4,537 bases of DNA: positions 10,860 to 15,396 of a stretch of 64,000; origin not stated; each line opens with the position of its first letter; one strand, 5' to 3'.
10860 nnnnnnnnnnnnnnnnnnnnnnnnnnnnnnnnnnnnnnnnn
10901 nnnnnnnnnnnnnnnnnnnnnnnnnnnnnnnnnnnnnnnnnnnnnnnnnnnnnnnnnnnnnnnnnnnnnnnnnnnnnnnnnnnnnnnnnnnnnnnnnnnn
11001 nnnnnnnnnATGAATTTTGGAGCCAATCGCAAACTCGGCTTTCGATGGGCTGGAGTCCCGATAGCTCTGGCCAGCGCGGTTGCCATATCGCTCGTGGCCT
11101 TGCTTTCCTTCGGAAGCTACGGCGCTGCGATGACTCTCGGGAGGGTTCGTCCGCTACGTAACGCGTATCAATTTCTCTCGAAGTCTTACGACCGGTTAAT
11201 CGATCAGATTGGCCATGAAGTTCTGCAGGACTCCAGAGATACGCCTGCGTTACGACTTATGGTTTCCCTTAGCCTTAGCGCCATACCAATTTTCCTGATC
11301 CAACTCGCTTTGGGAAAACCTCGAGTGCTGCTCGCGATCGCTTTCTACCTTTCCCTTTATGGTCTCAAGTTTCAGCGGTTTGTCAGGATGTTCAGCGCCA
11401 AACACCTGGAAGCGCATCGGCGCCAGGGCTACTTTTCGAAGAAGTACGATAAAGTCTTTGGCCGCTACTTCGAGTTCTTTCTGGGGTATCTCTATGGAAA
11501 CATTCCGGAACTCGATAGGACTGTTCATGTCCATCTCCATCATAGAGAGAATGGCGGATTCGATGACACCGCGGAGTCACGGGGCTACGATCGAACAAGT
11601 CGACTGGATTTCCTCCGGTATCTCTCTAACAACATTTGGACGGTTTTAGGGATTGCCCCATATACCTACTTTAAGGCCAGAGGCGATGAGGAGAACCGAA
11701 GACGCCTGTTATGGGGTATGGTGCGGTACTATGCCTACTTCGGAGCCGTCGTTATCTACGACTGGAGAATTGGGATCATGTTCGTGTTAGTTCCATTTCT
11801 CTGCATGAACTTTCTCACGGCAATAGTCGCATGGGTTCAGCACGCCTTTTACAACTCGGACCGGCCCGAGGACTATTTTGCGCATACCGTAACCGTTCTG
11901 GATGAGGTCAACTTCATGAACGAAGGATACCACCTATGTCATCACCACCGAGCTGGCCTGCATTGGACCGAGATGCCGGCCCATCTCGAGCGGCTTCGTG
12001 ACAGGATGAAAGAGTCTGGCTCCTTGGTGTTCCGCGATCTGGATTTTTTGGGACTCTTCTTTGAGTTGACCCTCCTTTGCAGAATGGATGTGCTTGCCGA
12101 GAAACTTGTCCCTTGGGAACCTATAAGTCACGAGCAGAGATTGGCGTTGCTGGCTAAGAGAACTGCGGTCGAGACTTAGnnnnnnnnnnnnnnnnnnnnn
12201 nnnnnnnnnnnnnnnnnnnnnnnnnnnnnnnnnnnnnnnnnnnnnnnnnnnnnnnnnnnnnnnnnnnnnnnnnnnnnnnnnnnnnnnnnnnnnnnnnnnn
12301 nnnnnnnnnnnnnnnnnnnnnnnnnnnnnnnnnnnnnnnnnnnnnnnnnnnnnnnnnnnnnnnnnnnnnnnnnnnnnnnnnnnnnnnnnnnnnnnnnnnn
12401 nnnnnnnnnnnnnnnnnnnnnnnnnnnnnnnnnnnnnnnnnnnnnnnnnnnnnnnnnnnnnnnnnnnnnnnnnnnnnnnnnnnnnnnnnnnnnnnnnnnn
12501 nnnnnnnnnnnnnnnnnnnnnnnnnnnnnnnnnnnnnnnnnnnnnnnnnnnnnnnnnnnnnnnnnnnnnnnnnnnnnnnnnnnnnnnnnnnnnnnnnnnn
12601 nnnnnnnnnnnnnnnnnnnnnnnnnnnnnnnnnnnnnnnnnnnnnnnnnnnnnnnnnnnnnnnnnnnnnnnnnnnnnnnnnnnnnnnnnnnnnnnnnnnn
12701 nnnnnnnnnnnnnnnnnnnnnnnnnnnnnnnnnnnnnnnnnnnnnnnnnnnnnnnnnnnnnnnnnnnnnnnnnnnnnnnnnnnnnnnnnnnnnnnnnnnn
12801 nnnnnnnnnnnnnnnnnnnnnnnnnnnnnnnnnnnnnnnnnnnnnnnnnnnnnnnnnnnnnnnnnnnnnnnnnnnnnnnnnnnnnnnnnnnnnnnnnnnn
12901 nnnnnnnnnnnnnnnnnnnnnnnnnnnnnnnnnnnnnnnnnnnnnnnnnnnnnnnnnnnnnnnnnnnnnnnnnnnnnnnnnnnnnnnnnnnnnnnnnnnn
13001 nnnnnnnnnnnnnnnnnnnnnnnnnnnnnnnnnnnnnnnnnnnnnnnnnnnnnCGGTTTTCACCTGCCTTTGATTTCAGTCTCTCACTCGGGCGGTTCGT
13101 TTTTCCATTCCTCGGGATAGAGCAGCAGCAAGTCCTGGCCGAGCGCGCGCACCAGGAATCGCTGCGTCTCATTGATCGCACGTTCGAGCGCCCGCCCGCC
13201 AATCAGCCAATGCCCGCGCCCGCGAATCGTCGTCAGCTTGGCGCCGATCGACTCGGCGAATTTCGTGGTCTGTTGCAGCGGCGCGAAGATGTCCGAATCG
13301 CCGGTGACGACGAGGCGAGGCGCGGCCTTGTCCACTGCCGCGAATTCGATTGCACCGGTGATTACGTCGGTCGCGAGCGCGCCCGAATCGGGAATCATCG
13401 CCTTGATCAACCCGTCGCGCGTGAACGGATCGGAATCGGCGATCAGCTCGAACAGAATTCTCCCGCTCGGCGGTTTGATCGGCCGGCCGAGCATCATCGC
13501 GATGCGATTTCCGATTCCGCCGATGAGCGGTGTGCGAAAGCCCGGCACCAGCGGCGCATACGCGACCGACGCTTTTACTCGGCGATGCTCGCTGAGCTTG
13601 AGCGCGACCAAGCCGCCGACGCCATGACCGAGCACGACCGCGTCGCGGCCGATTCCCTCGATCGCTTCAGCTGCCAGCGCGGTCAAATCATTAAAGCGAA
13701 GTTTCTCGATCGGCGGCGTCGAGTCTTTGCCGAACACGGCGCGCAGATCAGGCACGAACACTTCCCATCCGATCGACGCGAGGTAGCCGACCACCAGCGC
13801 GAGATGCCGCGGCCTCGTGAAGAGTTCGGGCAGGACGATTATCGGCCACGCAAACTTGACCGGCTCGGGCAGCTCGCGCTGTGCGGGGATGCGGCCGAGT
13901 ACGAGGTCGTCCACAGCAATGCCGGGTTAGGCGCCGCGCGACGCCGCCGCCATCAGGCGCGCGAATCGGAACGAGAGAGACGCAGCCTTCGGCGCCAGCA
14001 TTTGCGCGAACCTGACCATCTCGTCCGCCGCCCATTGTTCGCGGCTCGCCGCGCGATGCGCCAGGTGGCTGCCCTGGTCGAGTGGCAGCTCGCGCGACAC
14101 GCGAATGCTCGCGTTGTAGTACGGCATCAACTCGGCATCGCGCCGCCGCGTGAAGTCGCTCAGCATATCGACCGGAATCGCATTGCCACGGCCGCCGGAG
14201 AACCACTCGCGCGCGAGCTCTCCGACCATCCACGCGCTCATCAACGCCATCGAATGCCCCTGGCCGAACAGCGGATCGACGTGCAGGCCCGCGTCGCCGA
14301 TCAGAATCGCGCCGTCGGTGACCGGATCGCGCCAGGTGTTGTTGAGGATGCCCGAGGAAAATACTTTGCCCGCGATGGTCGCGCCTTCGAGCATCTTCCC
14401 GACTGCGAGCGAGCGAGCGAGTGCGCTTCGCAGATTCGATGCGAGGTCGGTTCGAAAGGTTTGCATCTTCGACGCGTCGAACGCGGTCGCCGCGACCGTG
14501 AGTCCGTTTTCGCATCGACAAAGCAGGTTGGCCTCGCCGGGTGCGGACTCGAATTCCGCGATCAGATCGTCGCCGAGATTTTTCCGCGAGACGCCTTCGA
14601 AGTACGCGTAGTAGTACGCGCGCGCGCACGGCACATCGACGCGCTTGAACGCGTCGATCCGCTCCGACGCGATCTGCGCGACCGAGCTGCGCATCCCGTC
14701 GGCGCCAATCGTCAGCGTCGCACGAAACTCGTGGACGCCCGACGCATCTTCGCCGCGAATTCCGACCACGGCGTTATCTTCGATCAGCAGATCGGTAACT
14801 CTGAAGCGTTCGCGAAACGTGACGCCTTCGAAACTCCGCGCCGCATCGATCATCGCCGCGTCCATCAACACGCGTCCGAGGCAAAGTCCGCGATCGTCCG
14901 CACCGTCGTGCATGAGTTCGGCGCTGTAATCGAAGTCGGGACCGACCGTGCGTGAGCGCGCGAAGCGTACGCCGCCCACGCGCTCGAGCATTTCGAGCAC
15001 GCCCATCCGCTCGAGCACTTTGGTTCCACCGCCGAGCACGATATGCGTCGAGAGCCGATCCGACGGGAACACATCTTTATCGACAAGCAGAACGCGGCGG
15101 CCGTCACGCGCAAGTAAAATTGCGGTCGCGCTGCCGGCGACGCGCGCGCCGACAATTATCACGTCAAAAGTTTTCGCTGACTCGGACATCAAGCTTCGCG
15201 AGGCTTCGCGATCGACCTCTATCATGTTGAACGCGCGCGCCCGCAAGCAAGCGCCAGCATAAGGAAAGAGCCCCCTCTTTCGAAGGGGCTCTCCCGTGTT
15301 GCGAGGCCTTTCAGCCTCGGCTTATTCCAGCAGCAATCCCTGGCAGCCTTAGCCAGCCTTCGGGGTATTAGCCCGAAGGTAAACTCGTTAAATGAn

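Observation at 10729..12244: Low-GC fatty-acid desaturase cassette bracketed by inverted family-1 repeats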

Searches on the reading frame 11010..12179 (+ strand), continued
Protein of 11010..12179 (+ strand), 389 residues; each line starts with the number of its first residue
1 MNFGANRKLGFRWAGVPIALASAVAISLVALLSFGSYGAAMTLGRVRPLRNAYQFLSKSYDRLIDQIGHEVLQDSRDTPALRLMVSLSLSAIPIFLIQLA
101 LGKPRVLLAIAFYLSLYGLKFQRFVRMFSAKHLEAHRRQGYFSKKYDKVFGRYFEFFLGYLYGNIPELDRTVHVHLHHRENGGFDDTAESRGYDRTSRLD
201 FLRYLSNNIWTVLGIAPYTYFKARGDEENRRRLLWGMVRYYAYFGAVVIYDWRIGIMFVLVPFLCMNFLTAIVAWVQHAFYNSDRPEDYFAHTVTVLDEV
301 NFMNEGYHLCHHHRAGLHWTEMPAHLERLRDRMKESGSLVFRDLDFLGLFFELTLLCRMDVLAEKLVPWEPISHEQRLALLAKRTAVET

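Call 53: find_encoding_contigs(protein=P0023, flank=6000, max_places=3)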
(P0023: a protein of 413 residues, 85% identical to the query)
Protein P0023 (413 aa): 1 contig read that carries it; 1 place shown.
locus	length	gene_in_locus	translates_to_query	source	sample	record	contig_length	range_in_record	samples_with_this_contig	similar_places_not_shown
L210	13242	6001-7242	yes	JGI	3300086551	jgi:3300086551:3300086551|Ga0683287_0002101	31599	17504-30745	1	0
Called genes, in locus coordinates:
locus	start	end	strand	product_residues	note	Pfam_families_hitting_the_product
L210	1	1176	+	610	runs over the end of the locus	PF02543:Carbam_trans_N, PF16861:Carbam_trans_C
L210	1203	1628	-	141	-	PF00903:Glyoxalase, PF13669:Glyoxalase_4 (weak)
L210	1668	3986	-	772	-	PF04632:FUSC, PF13515:FUSC_2 (weak)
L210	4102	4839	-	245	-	-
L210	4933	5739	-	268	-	PF00561:Abhydrolase_1 (faint), PF12695:Abhydrolase_5, PF12697:Abhydrolase_6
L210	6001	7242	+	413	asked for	PF00487:FA_desaturase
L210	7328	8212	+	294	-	PF00296:Bac_luciferase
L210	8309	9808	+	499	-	PF00561:Abhydrolase_1, PF08386:Abhydrolase_4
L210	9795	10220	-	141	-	PF00254:FKBP_C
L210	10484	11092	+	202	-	PF02798:GST_N, PF13417:GST_N_3, PF13409:GST_N_2, PF00043:GST_C, PF14497:GST_C_3, PF13410:GST_C_2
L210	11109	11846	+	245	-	PF02798:GST_N, PF13417:GST_N_3, PF13409:GST_N_2, PF00043:GST_C (weak), PF13410:GST_C_2 (faint)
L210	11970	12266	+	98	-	-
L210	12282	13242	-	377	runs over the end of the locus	PF04909:Amidohydro_2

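Call 55: search_protein_families(library=ncbifam, proteins=[window:11010-12179:+], max_evalue=0.01)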
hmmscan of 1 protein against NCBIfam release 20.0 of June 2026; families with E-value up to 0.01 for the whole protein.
window:11010-12179:+ (389 aa): 0 families

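Call 56: search_solved_structures(query=window:11010-12179:+, max_evalue=1)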
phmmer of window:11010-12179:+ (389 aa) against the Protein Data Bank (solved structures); distinct sequences matched with E-value up to 1: 9.
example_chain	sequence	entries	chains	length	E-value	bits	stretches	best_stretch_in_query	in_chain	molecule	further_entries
4rhb_A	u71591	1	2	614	0.026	17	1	116-181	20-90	LPS-assembly protein LptD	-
9i92_A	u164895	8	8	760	0.11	14.8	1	136-181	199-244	LPS-assembly protein LptD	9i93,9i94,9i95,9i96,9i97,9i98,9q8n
9rps_A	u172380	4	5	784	0.12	14.7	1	136-181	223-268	LPS-assembly protein LptD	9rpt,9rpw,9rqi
4q35_A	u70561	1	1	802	0.13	14.7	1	136-181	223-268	LPS-assembly protein LptD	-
9kn3_A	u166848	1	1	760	0.13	14.7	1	136-181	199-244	LPS-assembly protein LptD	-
9fz5_A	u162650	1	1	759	0.13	14.7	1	136-181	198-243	LPS-assembly protein LptD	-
9i9z_A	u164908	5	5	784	0.13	14.6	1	136-181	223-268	LPS-assembly protein LptD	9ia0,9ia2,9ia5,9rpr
4n4r_A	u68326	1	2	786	0.22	13.9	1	136-181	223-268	LPS-assembly protein LptD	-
9p1u_F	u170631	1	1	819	0.51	12.7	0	136-181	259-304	LPS-assembly protein LptD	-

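Call 70: find_encoding_contigs(protein=P0101, flank=10000, max_places=2)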
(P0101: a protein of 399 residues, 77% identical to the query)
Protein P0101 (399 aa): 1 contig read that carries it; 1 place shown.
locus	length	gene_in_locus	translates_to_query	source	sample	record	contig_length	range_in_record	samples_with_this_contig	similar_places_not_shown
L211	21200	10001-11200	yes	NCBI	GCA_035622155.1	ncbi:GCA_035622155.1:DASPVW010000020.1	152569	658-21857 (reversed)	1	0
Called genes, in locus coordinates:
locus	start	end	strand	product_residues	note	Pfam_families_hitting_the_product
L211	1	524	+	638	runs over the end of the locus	PF00494:SQS_PSY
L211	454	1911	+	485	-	PF00890:FAD_binding_2, PF01266:DAO (weak), PF01593:Amino_oxidase, PF07992:Pyr_redox_2 (faint), PF12831:FAD_oxidored, PF13450:NAD_binding_8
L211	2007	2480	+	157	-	-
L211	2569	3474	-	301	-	PF01904:DUF72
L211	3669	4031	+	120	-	PF02482:Ribosomal_S30AE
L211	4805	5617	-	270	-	PF09335:VTT_dom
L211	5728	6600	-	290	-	PF13593:SBF_like (weak), PF01758:SBF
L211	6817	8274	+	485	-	PF18158:AidB_N, PF02770:Acyl-CoA_dh_M, PF00441:Acyl-CoA_dh_1, PF08028:Acyl-CoA_dh_2 (weak)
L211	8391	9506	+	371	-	PF01244:Peptidase_M19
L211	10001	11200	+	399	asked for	PF00487:FA_desaturase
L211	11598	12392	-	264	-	PF00561:Abhydrolase_1, PF12146:Hydrolase_4, PF12697:Abhydrolase_6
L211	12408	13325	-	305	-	PF12844:HTH_19, PF13560:HTH_31, PF01381:HTH_3, PF01202:SKI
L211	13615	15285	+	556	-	PF00378:ECH_1, PF16113:ECH_2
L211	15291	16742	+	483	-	PF05138:PaaA_PaaC (weak)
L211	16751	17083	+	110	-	-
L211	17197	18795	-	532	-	PF00501:AMP-binding, PF13193:AMP-binding_C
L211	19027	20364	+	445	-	PF14684:Tricorn_C1 (weak), PF03572:Peptidase_S41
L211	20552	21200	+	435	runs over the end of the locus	PF05231:MASE1, PF00989:PAS, PF13426:PAS_9 (weak), PF08447:PAS_3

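Call 71: find_encoding_contigs(protein=P0072, flank=10000, max_places=2)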
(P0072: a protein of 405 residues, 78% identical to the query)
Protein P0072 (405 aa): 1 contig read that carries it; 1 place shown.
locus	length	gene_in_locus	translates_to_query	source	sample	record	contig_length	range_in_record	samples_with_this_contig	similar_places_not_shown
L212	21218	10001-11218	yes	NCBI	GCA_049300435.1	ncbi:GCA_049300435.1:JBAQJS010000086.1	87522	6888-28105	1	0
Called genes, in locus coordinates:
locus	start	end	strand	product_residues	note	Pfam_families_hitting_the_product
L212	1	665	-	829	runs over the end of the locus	PF12704:MacB_PCD, PF02687:FtsX, PF12704:MacB_PCD, PF02687:FtsX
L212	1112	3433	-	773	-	PF13620:CarboxypepD_reg (weak), PF07715:Plug (weak), PF25183:OMP_b-brl_4 (faint)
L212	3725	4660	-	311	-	PF04773:FecR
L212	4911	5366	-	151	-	PF15956:DUF4760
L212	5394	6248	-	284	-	PF21088:MS_channel_1st (weak), PF00924:MS_channel_2nd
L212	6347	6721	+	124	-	-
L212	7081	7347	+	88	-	PF04365:BrnT_toxin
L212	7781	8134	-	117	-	-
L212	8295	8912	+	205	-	-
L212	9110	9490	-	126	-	PF02661:Fic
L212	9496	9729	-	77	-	-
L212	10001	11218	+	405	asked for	PF00487:FA_desaturase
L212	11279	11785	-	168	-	-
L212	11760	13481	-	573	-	PF00034:Cytochrom_C (weak), PF13442:Cytochrome_CBB3, PF07995:GSDH, PF22807:TrAA12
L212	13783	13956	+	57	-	PF07681:DoxX (weak)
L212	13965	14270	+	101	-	PF07681:DoxX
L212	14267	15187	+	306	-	PF02826:2-Hacid_dh_C (weak), PF03446:NAD_binding_2, PF03807:F420_oxidored, PF02558:ApbA (weak), PF14833:NAD_binding_11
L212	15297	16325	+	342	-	PF00248:Aldo_ket_red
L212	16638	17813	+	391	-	PF00365:PFK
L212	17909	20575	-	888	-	PF00069:Pkinase, PF01636:APH (faint), PF07714:PK_Tyr_Ser-Thr, PF03109:ABC1 (weak), PF07676:PD40 (faint), PF26549:Tricorn_N (weak), PF25174:Beta-prop_THOC3 (faint), PF26550:Tricorn_2nd (weak)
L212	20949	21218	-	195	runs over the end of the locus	PF00702:Hydrolase, PF13419:HAD_2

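Call 76: search_solved_structures(query=A3, max_evalue=10)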
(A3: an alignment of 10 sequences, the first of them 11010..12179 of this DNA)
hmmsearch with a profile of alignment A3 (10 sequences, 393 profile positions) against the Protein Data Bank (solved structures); distinct sequences matched with E-value up to 10: 0.
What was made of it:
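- Closest known: Membrane-bound fatty-acid desaturase / hydroxylase superfamily. Different: No NCBIfam model matches (call 55) and no solved structure is detectable by sequence or by profile (calls 56, 76).
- Tried and rejected: PDB sequence and profile searches (calls 56, 76) and NCBIfam (call 55) found nothing.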

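Call 87: predict_structure(alignment_id=A3)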
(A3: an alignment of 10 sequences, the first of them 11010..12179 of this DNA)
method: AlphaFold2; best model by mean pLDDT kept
length: 389 residues; sequences in the alignment: 10
mean_pLDDT: 39.3   pTM: 0.23
mean pLDDT of the five models: 39.3, 36.5, 36.2, 35.7, 34.5
residues with pLDDT >= 90: 0; 70-90: 0; 50-70: 29; < 50: 360
segments of 3 or more residues with pLDDT < 50: 1-46, 48-50, 67-72, 77-143, 145-225, 236-240, 242-283, 285-374, 383-389
pLDDT, mean of each block of 10 residues (from residue 1): 34 40 42 41 45 50 50 49 42 39 37 31 34 44 46 39 32 32 31 35 40 38 47 49 46 42 42 39 40 35 32 31 40 39 33 28 27 49 43
secondary structure, 60 per line:
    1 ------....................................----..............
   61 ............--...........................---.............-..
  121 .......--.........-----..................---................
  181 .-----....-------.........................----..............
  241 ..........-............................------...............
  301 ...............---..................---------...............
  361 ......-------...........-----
elements in order: H7-42 H47-72 H75-101 H105-117 H119-127 H130-138 H144-161 H165-181 H187-190 H198-222 H227-250 H252-279 H286-315 H319-336 H346-366 H374-384
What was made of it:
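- On PF00487 FA_desaturase (membrane di-iron desaturase/hydroxylase): The AlphaFold model was too poor to use (pLDDT 39; call 87).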

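Call 88: search_dna_similar(query=window:11010-12179:+, collection=plasmids, mode=protein, max_rows=10, max_evalue=0.001)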
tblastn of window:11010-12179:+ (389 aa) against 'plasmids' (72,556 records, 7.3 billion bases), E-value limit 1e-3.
Records with a match: 17; places in all: 17; records where one place covers at least 80% of the query: 1.
Best place of each record, by identity: <60% 17.
By first word of the organism name: Rhizobium 12; Spirosoma 1; Agrobacterium 1; Streptomyces 1; Phyllobacterium 1; Sinorhizobium 1.
By predicted mobility (MOB-suite, as given by PLSDB): non-mobilizable 8; conjugative 8; mobilizable 1.
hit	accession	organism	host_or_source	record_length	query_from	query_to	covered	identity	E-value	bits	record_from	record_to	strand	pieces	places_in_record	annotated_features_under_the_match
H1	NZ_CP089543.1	Spirosoma oryzicola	Single cell,Surface layer of rice grains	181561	55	385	81%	27.3%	9e-18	116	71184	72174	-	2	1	fatty acid desaturase | hypothetical protein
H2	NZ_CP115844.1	Agrobacterium tumefaciens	willow,cell culture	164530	128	385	66%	24.6%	2e-14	82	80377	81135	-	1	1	fatty acid desaturase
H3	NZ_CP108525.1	Streptomyces zaomyceticus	-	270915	155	386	60%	24.5%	7e-6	56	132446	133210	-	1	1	fatty acid desaturase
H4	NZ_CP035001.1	Rhizobium acidisoli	Phaseolus vulgaris,root nodule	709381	176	368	50%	25.2%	3e-5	54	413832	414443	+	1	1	fatty acid desaturase | alpha/beta fold hydrolase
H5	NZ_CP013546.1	Rhizobium phaseoli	Phaseolus vulgaris,Whole ...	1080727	176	349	45%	24.3%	4e-4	50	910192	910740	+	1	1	record has no annotation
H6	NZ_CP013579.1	Rhizobium phaseoli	Phaseolus vulgaris,Whole ...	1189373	176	349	45%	24.3%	4e-4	50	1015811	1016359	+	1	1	record has no annotation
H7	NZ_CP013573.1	Rhizobium phaseoli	Phaseolus vulgaris,Whole ...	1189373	176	349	45%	24.3%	4e-4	50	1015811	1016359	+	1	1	record has no annotation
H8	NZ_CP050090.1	Rhizobium leguminosarum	Trifolium pratense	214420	235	368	34%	27.1%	1e-4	52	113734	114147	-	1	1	fatty acid desaturase | alpha/beta fold hydrolase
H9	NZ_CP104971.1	Phyllobacterium zundukense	Vicia costata,cell culture,root nodule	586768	235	349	30%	31.1%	2e-6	58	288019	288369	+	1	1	fatty acid desaturase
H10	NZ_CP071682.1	Rhizobium ruizarguesonis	lentil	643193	235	368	34%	26.4%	1e-4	52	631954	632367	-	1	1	fatty acid desaturase | alpha/beta fold hydrolase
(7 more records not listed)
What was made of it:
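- On PF00487 FA_desaturase (membrane di-iron desaturase/hydroxylase): No characterised close relative exists (calls 55, 56, 76, 88).
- Closest known: Membrane-bound fatty-acid desaturase / hydroxylase superfamily. Different: Plasmid-borne 'fatty acid desaturases' are at most 31% identical (call 88).
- Tried and rejected: Plasmids. tblastn found only distant homologues, at most 31% identical (call 88), so there is no sign that the gene is plasmid-borne.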

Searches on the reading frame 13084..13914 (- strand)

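Call 13: search_protein_families(library=pfam, proteins=[window:13084-13914:-])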
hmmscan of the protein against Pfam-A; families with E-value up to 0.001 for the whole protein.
window:13084-13914:- (276 aa): 4 families
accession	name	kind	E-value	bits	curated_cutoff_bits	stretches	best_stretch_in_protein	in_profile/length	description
PF12697.13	Abhydrolase_6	-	1.3e-11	46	26.3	1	49-238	27-207/217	Alpha/beta hydrolase family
PF00561.26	Abhydrolase_1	-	5.7e-06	26.6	25.8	0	44-117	22-98/245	alpha/beta hydrolase fold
PF12146.15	Hydrolase_4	-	0.00013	21.8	27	1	41-229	23-223/239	Serine aminopeptidase, S33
PF06821.19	Ser_hydrolase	-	0.00014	22.3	22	0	197-236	115-154/172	Serine hydrolase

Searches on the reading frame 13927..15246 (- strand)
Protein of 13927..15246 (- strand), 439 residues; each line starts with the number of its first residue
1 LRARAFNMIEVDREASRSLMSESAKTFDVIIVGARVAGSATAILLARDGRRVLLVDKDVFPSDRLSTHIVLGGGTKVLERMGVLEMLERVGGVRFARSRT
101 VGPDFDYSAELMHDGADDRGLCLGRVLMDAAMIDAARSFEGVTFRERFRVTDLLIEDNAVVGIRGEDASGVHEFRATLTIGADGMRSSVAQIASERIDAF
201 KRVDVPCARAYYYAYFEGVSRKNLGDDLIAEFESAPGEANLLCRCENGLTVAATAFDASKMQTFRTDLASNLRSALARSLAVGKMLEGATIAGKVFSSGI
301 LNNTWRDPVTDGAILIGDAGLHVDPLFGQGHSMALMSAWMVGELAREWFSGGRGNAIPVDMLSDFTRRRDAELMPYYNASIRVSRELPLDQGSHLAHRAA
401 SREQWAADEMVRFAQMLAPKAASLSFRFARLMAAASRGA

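Call 13: search_protein_families(library=pfam, proteins=[window:13927-15246:-])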
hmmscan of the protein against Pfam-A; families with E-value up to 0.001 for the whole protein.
window:13927-15246:- (439 aa): 6 families
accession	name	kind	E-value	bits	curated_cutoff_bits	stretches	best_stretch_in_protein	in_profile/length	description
PF01494.25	FAD_binding_3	-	6.7e-15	55.6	22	1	27-339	2-312/349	FAD binding domain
PF01266.30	DAO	-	8.6e-09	35.8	27.9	1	28-61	1-34/353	FAD dependent oxidoreductase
PF00890.30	FAD_binding_2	-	8e-08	32.3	20.4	0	104-188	123-206/414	FAD binding domain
PF13450.12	NAD_binding_8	-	9.9e-06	26.2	21.9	0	31-62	1-32/68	NAD(P)-binding Rossmann-like domain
PF12831.13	FAD_oxidored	-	5.3e-05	23.1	27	1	28-58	1-31/416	FAD dependent oxidoreductase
PF07992.20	Pyr_redox_2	-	0.00095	19.1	26.1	0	27-80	1-55/291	Pyridine nucleotide-disulphide oxidoreductase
